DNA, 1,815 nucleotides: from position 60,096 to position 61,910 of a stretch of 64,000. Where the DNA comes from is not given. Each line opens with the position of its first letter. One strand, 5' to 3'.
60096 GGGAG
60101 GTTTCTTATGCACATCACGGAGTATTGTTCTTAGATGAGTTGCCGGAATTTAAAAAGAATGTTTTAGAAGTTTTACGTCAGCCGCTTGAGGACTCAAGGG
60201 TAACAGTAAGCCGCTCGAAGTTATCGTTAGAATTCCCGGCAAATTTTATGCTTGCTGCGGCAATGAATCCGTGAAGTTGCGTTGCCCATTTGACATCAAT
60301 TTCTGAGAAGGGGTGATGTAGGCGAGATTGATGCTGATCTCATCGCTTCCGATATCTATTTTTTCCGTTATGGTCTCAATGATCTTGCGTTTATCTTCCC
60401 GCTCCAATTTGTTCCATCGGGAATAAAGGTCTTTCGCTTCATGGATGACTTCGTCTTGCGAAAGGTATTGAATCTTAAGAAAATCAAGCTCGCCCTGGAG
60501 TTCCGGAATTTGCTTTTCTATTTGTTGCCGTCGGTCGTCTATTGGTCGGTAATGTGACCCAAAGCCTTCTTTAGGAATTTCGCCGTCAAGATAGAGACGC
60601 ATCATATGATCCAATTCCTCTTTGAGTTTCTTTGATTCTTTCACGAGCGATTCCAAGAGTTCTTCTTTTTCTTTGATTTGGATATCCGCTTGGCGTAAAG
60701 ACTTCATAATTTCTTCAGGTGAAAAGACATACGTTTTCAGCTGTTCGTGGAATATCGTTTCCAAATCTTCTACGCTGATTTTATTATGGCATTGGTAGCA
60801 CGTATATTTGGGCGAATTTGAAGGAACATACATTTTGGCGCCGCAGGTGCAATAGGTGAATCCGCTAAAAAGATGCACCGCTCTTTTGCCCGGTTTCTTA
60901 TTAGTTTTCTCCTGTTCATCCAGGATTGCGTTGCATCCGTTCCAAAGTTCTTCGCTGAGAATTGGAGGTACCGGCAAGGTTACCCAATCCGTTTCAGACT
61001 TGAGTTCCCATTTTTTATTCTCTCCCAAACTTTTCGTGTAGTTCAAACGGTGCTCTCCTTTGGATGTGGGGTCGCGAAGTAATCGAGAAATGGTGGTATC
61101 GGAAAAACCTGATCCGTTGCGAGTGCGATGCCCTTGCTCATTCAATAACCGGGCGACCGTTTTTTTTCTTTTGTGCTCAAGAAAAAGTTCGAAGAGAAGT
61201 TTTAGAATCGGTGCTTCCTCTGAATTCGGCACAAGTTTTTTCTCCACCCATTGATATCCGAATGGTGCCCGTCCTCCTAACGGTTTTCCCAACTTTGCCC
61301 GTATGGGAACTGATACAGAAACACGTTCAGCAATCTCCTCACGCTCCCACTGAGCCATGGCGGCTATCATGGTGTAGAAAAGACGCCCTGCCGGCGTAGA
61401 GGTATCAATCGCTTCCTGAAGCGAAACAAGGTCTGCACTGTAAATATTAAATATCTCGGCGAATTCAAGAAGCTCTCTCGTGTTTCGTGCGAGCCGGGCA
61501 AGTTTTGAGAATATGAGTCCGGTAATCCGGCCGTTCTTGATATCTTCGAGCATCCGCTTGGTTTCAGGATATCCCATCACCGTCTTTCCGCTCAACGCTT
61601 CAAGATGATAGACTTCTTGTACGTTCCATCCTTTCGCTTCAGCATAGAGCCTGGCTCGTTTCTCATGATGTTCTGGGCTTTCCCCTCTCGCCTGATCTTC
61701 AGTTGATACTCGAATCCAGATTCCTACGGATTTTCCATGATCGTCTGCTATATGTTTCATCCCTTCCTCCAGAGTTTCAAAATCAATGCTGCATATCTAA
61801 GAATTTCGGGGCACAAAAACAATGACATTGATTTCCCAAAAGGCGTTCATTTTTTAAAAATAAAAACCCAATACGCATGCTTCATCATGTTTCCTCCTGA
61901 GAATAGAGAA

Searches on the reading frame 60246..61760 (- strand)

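Call 74: search_protein_families(library=pfam, proteins=[window:60246-61760:-], max_evalue=0.0001)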
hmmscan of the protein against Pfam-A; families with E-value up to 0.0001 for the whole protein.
window:60246-61760:- (504 aa): 2 families
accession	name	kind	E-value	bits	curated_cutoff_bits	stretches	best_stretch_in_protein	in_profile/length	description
PF00239.26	Resolvase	-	1.2e-29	103.7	23.3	1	14-150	3-135/145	Resolvase, N terminal domain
PF07508.19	Recombinase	-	1.6e-18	67.2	21.1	1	181-282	2-101/102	Recombinase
